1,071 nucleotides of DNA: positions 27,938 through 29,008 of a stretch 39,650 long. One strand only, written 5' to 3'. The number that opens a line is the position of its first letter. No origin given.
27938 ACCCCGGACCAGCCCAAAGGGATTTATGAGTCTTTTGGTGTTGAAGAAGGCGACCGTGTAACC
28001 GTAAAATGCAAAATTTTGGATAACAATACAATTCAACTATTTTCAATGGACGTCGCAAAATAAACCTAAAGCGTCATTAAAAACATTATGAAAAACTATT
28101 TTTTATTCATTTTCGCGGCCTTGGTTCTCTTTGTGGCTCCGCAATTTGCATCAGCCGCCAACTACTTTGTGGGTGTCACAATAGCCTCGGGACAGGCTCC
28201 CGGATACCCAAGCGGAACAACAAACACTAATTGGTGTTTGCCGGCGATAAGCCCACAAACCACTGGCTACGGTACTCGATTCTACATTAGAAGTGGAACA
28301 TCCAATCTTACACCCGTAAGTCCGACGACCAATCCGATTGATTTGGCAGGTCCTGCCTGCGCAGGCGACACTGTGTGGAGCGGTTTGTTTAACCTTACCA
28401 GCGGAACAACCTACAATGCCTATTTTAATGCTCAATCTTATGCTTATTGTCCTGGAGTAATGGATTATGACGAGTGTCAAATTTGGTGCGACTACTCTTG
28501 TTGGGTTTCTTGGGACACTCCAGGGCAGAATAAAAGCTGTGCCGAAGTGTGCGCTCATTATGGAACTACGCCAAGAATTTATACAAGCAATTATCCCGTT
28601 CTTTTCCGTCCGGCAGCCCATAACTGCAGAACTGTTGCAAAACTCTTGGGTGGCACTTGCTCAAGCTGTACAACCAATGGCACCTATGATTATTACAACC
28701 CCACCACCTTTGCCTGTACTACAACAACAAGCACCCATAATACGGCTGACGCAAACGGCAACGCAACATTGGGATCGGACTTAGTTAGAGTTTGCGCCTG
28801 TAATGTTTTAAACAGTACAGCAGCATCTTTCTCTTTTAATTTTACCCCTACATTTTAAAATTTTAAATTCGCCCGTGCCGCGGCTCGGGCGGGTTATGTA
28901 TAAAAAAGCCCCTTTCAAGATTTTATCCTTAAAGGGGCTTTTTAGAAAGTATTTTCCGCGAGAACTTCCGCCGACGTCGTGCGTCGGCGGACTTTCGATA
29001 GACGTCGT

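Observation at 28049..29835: Convergent inverted duplication encoding two Cys-rich secreted paralogs with a mosaic of identical, synonymously saturated and replaced tracts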

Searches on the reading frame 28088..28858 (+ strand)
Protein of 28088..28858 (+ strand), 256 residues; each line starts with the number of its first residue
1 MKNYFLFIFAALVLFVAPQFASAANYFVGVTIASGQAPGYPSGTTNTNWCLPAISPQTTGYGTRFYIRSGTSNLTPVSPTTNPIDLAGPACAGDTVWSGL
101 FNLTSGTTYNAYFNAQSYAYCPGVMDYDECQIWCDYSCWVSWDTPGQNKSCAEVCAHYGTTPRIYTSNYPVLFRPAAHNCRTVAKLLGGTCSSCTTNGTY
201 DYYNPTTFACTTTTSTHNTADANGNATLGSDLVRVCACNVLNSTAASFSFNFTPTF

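Call 8: search_protein_families(library=pfam, proteins=[window:28088-28858:+], max_evalue=0.1)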
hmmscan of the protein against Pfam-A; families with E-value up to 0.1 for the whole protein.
window:28088-28858:+ (256 aa): 1 family
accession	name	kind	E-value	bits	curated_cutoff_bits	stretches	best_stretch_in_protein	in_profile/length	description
PF01684.21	ET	-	0.042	14.6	25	1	189-240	22-72/78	ET module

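Call 9: search_solved_structures(query=window:28088-28858:+, max_evalue=10)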
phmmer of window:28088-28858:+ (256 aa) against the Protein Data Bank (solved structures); distinct sequences matched with E-value up to 10: 1.
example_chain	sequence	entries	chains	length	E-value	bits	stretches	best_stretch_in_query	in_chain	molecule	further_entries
7e4d_A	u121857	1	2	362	0.1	15.3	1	61-151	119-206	Double Bond Reductase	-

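Call 10: find_homologous_proteins(query=window:28088-28855:+, max_evalue=0.001)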
Query window:28088-28855:+ (256 aa): 20 proteins with E <= 0.001 among 979 candidates.
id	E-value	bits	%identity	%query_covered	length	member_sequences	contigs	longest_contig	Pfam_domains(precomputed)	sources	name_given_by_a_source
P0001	4.9e-172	588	100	100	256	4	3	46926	-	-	-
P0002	4.2e-158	543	91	100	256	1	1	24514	-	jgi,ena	-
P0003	1.2e-141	489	83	100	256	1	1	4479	-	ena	-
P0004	3.0e-140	484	85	100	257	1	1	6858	-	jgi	jgi:hypothetical protein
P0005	2.2e-133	462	80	100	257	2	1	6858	-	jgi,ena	jgi:hypothetical protein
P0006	5.0e-118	411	73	100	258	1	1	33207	-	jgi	-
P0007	1.3e-100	354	64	96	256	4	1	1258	-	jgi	jgi:hypothetical protein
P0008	2.6e-90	321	63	100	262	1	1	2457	-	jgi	-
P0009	1.8e-82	295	58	100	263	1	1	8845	-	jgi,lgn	-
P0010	4.9e-78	280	54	93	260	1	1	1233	-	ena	-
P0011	3.3e-68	248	51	100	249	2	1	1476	-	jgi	jgi:hypothetical protein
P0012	1.7e-51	193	49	91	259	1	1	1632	-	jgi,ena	-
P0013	1.7e-50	190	48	92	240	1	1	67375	-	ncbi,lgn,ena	-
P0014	8.9e-49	184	44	100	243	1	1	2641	-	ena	-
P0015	9.1e-49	184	44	100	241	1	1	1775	-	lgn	-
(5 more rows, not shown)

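Call 12: find_encoding_contigs(protein=P0001, flank=6000, max_places=6)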
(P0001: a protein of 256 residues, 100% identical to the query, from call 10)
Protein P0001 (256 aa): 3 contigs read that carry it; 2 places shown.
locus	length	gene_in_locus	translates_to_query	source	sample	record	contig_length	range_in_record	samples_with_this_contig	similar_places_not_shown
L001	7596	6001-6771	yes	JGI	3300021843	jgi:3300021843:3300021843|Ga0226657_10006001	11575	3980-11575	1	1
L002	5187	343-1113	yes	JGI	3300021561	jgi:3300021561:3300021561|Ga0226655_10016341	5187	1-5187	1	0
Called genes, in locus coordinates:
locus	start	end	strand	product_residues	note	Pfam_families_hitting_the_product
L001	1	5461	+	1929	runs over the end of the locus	PF01835:MG2 (faint), PF02369:Big_1 (faint), PF11974:bMG3 (faint), PF16640:Big_3_5 (weak), PF21226:MalQ_N (faint), PF16640:Big_3_5, PF10102:DUF2341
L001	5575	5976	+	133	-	-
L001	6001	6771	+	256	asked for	-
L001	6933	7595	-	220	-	?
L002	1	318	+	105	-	?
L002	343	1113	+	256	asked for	-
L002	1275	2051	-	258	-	-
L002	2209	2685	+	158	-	-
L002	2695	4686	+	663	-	PF22745:Nlig-Ia, PF01653:DNA_ligase_aden, PF03120:OB_DNA_ligase, PF03119:DNA_ligase_ZBD, PF14520:HHH_5 (faint), PF12826:HHH_2, PF00533:BRCT, PF12738:PTCB-BRCT (weak)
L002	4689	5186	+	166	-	?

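Call 13: find_encoding_contigs(protein=P0002, flank=6000, max_places=3)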
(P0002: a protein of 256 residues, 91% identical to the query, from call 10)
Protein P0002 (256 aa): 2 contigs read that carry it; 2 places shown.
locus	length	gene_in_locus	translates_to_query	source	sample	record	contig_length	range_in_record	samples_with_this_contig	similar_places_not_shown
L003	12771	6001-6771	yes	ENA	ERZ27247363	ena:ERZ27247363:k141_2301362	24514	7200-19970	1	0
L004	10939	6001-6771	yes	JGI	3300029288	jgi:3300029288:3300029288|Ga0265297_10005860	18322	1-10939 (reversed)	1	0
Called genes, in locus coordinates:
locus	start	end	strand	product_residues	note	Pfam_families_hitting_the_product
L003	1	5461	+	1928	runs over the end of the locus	PF01835:MG2 (faint), PF02369:Big_1 (faint), PF11974:bMG3 (faint), PF16640:Big_3_5 (weak), PF21226:MalQ_N (faint), PF16640:Big_3_5, PF10102:DUF2341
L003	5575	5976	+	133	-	-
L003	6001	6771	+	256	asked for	-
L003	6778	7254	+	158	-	-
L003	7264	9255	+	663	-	PF22745:Nlig-Ia, PF01653:DNA_ligase_aden, PF03120:OB_DNA_ligase, PF03119:DNA_ligase_ZBD, PF14520:HHH_5 (faint), PF12826:HHH_2, PF00533:BRCT, PF12738:PTCB-BRCT (weak)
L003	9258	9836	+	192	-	-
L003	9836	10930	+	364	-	PF01098:FTSW_RODA_SPOVE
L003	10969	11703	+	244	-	PF01797:Y1_Tnp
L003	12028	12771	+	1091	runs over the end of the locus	PF04563:RNA_pol_Rpb2_1 (weak), PF04561:RNA_pol_Rpb2_2, PF04565:RNA_pol_Rpb2_3, PF10385:RNA_pol_Rpb2_45, PF00562:RNA_pol_Rpb2_6, PF04560:RNA_pol_Rpb2_7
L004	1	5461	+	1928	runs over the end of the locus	PF01835:MG2 (faint), PF02369:Big_1 (faint), PF11974:bMG3 (faint), PF16640:Big_3_5 (weak), PF21226:MalQ_N (faint), PF16640:Big_3_5, PF10102:DUF2341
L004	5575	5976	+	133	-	-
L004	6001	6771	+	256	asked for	-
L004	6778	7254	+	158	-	-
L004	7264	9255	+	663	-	PF22745:Nlig-Ia, PF01653:DNA_ligase_aden, PF03120:OB_DNA_ligase, PF03119:DNA_ligase_ZBD, PF14520:HHH_5 (faint), PF12826:HHH_2, PF00533:BRCT, PF12738:PTCB-BRCT (weak)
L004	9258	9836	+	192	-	-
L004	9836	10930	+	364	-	PF01098:FTSW_RODA_SPOVE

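Call 14: find_encoding_contigs(protein=P0004, flank=6000, max_places=3)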
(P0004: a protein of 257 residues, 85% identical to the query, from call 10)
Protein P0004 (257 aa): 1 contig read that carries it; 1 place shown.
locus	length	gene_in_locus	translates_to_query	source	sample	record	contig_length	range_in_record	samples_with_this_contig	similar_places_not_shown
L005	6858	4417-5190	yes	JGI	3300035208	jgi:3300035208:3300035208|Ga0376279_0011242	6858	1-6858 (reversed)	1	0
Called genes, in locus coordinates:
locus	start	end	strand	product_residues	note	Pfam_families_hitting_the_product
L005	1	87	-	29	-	?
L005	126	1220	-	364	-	PF01098:FTSW_RODA_SPOVE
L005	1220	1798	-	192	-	-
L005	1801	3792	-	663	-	PF22745:Nlig-Ia, PF01653:DNA_ligase_aden, PF03120:OB_DNA_ligase, PF03119:DNA_ligase_ZBD, PF14520:HHH_5 (faint), PF12826:HHH_2, PF00533:BRCT, PF12738:PTCB-BRCT (weak)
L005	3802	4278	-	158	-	-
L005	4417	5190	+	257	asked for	-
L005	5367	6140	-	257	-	-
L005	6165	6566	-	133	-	-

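Call 15: find_encoding_contigs(protein=P0006, flank=6000, max_places=3)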
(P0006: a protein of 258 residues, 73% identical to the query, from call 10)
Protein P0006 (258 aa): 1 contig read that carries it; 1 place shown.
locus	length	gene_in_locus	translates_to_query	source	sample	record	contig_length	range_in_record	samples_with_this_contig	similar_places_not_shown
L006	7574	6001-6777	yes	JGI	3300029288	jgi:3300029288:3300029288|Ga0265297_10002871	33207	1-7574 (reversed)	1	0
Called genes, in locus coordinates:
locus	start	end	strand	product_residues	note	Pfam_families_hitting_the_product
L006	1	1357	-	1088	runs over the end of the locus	PF04563:RNA_pol_Rpb2_1 (weak), PF04561:RNA_pol_Rpb2_2, PF04565:RNA_pol_Rpb2_3, PF10385:RNA_pol_Rpb2_45, PF00562:RNA_pol_Rpb2_6, PF04560:RNA_pol_Rpb2_7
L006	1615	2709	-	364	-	PF01098:FTSW_RODA_SPOVE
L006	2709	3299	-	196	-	-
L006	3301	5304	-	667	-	PF22745:Nlig-Ia, PF01653:DNA_ligase_aden, PF03120:OB_DNA_ligase, PF03119:DNA_ligase_ZBD, PF14520:HHH_5 (faint), PF12826:HHH_2, PF00533:BRCT, PF12738:PTCB-BRCT (weak)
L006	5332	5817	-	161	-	-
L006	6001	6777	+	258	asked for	-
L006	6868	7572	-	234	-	?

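Call 21: find_related_loci(query=A1, collection=genome_contigs, flank=8000)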
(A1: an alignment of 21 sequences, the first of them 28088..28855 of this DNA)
Query A1 (256 aa) in genome_contigs; peptide patterns used: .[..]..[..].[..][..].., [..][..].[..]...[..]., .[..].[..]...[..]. (x = any residue, [..] = any of these).
127 stretches matched a pattern; 1 encode a relative of the query (tblastn E <= 1e-3); 1 distinct loci.
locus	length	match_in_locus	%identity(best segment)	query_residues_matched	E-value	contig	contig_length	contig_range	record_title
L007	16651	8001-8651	48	21-256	2e-56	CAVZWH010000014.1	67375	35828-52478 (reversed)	MAG: Candidatus Staskawiczbacteria bacterium isolate MFD02138.bin.1.79 genome assembly, contig: contig_135416, whole gen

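Call 22: find_related_loci(query=A1, collection=metagenome_contigs, flank=6000)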
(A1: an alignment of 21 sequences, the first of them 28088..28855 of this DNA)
Query A1 (256 aa) in metagenome_contigs; peptide patterns used: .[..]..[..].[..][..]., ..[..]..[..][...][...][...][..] (x = any residue, [..] = any of these).
600 stretches matched a pattern (row limit reached: there are more); 11 encode a relative of the query (tblastn E <= 1e-3); 11 distinct loci.
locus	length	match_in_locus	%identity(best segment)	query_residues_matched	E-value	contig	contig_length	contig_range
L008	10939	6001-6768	91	1-256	1e-148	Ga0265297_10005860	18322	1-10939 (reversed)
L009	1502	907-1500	98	1-198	5e-142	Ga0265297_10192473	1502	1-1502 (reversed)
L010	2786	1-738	83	11-256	2e-136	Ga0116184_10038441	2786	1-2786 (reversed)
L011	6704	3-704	82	23-256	1e-121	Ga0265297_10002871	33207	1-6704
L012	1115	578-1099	83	1-172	9e-104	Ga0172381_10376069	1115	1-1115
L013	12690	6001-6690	48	2-240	2e-66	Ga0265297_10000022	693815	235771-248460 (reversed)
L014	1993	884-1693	40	2-240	5e-42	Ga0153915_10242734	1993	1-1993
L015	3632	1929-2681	38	7-243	4e-37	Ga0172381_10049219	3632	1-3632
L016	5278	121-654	35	74-256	2e-24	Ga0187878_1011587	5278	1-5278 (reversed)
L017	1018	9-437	36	119-254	5e-15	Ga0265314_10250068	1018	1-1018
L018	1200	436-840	27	2-161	4e-8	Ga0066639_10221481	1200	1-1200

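Call 28: predict_structure(alignment_id=A1)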
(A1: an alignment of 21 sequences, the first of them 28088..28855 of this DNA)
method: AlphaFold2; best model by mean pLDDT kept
length: 256 residues; sequences in the alignment: 21
mean_pLDDT: 84.3   pTM: 0.79
mean pLDDT of the five models: 84.3, 84.2, 83.9, 83.3, 82.9
residues with pLDDT >= 90: 126; 70-90: 90; 50-70: 34; < 50: 6
segments of 3 or more residues with pLDDT < 50: 16-20
pLDDT, mean of each block of 10 residues (from residue 1): 66 54 77 75 62 89 94 93 92 90 93 89 81 77 81 90 90 79 90 91 92 91 91 92 85 90
secondary structure, 60 per line:
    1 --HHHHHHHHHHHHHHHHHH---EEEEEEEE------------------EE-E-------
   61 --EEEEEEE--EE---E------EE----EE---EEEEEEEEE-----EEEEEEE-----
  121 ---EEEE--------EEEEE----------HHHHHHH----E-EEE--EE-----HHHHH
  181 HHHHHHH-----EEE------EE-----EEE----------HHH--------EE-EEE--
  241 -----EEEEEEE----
elements in order: H3-20 E24-31 E63-69 E95-103 E109-115 E124-127 E136-140 H151-157 E164-166 H176-187 E193-195 E209-211 E236-238 E246-252

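Call 32: fold_search(model_id=the predicted structure, library=pdb)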
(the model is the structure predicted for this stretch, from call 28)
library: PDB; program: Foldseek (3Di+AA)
matches with E <= 10: 521; with E <= 0.001: 0
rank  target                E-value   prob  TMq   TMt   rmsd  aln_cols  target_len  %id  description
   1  4jg5                  1.1e-01  0.08  0.19  0.15  20.9       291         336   12  Crystal structure of a putative cell adhesion protein (BDI_3519) from Parabacteroides distasonis ATCC 8503 at 2.34 A res (released 2013-03-20)
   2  8gx9_M                3.2e-01  0.04  0.13  0.15  22.2       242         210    7  Crystal structure of SARS-CoV-2 RBD with P2C-1F11 and P2B-1G5 (released 2022-10-12)
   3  6phd_L                4.1e-01  0.05  0.16  0.19  22.4       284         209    9  Pfs25 in complex with the human transmission blocking antibody 2586 (released 2019-10-02)
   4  9js4_A                4.6e-01  0.06  0.13  0.21  13.8       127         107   10  Cryo-EM structure of neutralizing antibody 8G3 in complex with BA.1 RBD (released 2025-01-22)
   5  7u5g_L                4.8e-01  0.04  0.16  0.18  24.5       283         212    8  ACS122 Fab (released 2022-11-02)
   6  8g19_L                4.8e-01  0.02  0.13  0.15  23.3       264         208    7  Crystal structure of monoreactive 4C05 human Fab (released 2023-10-18)
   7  8osd_A                5.1e-01  0.12  0.15  0.29   9.5       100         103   15  Crystal structure of the titin domain Fn3-49 (released 2023-08-23)
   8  1qun_B                5.1e-01  0.01  0.09  0.09  22.5       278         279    6  X-RAY STRUCTURE OF THE FIMC-FIMH CHAPERONE ADHESIN COMPLEX FROM UROPATHOGENIC E.COLI (released 1999-08-31)
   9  5xwd_D                5.7e-01  0.11  0.13  0.24   9.1        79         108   11  Crystal structure of the complex of 059-152-Fv and EGFR-ECD (released 2018-02-28)
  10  7rk2_B                5.7e-01  0.02  0.12  0.13  17.2       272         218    8  Crystal structure of the human astrovirus serotype 8 capsid spike in complex with scFv 2D9, an astrovirus-neutralizing (released 2021-10-13)
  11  2g75_B                6.1e-01  0.02  0.12  0.14  24.4       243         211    9  Crystal Structure of anti-SARS m396 Antibody (released 2006-04-04)
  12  9md3_I                6.4e-01  0.07  0.14  0.24  12.0       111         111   11  Neuraminidase in complex with mAb 5-12 (released 2025-08-27)
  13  6c5v_L                6.8e-01  0.04  0.16  0.19  23.9       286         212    8  An anti-gH/gL antibody that neutralizes dual-tropic infection defines a site of vulnerability on Epstein-Barr virus (released 2018-05-02)
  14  6uyn_L                7.2e-01  0.07  0.17  0.24  18.1       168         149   14  Crystal structure of influenza A virus hemagglutinin from A/Ohio/09/2015 bound to the stalk-binding CR6261 antibody Fa (released 2020-09-02)
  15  7bpk_D                7.6e-01  0.13  0.16  0.29   7.7       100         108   12  Zika virus envelope protein mutant bound to mAb (released 2021-03-24)
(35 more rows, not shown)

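Call 43: list_cluster_members(proteins=[P0001, P0005, P0007])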
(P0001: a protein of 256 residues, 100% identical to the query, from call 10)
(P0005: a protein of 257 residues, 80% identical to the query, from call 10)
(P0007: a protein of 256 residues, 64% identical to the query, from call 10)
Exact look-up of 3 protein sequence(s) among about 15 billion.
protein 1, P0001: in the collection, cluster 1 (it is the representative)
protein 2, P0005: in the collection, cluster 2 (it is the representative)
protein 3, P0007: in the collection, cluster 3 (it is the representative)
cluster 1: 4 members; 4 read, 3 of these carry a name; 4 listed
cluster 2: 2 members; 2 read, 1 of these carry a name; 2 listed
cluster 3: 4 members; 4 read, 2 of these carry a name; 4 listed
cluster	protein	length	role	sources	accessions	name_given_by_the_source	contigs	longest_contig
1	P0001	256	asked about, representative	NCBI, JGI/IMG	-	-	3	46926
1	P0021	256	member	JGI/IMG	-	hypothetical protein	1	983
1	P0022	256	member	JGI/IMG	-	hypothetical protein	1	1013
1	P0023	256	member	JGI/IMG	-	hypothetical protein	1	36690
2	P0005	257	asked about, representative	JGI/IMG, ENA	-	hypothetical protein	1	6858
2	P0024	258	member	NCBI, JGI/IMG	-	-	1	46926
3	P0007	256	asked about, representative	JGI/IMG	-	hypothetical protein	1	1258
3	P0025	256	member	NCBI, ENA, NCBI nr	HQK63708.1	MAG TPA: hypothetical protein PLF16_00995 [Candidatus Staskawiczbacteria bacterium] | hypothetical protein [Candidatus Staskawiczbacteria bacterium]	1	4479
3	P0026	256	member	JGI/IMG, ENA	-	-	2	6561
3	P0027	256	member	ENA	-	-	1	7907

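Call 45: find_encoding_contigs(protein=P0023, flank=4000, max_places=5)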
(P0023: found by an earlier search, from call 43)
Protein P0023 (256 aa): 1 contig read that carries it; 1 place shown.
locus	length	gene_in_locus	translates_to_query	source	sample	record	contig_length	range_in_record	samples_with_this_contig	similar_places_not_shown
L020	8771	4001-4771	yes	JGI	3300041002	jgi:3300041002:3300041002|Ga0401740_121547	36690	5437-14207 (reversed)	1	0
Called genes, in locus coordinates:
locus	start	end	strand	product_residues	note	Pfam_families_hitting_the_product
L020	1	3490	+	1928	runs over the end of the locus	PF01835:MG2 (faint), PF02369:Big_1 (faint), PF11974:bMG3 (faint), PF16640:Big_3_5 (weak), PF21226:MalQ_N (faint), PF16640:Big_3_5, PF10102:DUF2341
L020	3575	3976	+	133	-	-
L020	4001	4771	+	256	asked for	-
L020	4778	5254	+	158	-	-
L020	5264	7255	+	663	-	PF22745:Nlig-Ia, PF01653:DNA_ligase_aden, PF03120:OB_DNA_ligase, PF03119:DNA_ligase_ZBD, PF14520:HHH_5 (faint), PF12826:HHH_2, PF00533:BRCT, PF12738:PTCB-BRCT (weak)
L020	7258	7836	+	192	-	-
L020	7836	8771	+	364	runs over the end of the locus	PF01098:FTSW_RODA_SPOVE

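Call 46: find_encoding_contigs(protein=P0021, flank=4000, max_places=5)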
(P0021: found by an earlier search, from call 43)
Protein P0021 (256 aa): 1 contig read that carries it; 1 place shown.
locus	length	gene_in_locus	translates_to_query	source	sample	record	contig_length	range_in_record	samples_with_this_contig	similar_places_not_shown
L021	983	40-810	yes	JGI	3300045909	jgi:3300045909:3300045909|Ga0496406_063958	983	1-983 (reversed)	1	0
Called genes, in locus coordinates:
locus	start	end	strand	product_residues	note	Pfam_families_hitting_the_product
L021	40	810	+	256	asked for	-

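Call 47: find_encoding_contigs(protein=P0022, flank=4000, max_places=5)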
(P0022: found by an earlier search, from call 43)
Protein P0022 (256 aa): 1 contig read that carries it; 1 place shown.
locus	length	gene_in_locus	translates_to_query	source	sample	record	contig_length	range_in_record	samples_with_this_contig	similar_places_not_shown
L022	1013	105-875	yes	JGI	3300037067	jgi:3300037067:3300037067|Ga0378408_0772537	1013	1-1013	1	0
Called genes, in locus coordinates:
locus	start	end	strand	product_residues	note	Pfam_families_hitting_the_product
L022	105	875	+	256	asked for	-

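Call 49: search_protein_representatives(alignment_id=A1)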
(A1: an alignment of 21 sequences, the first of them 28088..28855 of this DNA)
Query: 21 sequences, 253 profile positions. Proteins with E-value up to 0.001 (for the whole library): 72; up to 1e-10: 47; up to 1e-30: 24. The best 72 are listed.
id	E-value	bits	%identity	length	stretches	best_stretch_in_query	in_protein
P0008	2.9e-105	367.8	-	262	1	2-253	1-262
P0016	3.4e-100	351.3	-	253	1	2-253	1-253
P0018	1.3e-85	303.4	-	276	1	2-253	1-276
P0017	5.9e-85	301.3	-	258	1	1-252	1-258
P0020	1.7e-78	280.1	-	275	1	1-253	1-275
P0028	8.0e-73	261.6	-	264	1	1-251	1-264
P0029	1.5e-62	227.9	-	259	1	1-249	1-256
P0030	3.1e-62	226.9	-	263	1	1-250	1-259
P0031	1.4e-56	208.3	-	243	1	1-249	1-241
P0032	5.7e-53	196.5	-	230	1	1-249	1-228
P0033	2.7e-50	187.8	-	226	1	15-250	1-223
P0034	5.1e-50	186.8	-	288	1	1-251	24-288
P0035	2.1e-46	175.0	-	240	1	1-252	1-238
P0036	6.2e-46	173.5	-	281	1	2-253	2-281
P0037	9.1e-46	172.9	-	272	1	2-253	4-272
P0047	2.0e-30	122.6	-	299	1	2-250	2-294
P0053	1.3e-22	97.0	-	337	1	6-239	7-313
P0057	1.5e-19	87.0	-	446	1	48-247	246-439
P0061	2.0e-14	70.2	-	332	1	2-241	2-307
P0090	1.2e-05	41.4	-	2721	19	77-126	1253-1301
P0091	1.4e-05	41.2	-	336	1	1-120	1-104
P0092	1.9e-05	40.8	-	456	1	3-117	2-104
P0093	7.1e-05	38.9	-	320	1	3-194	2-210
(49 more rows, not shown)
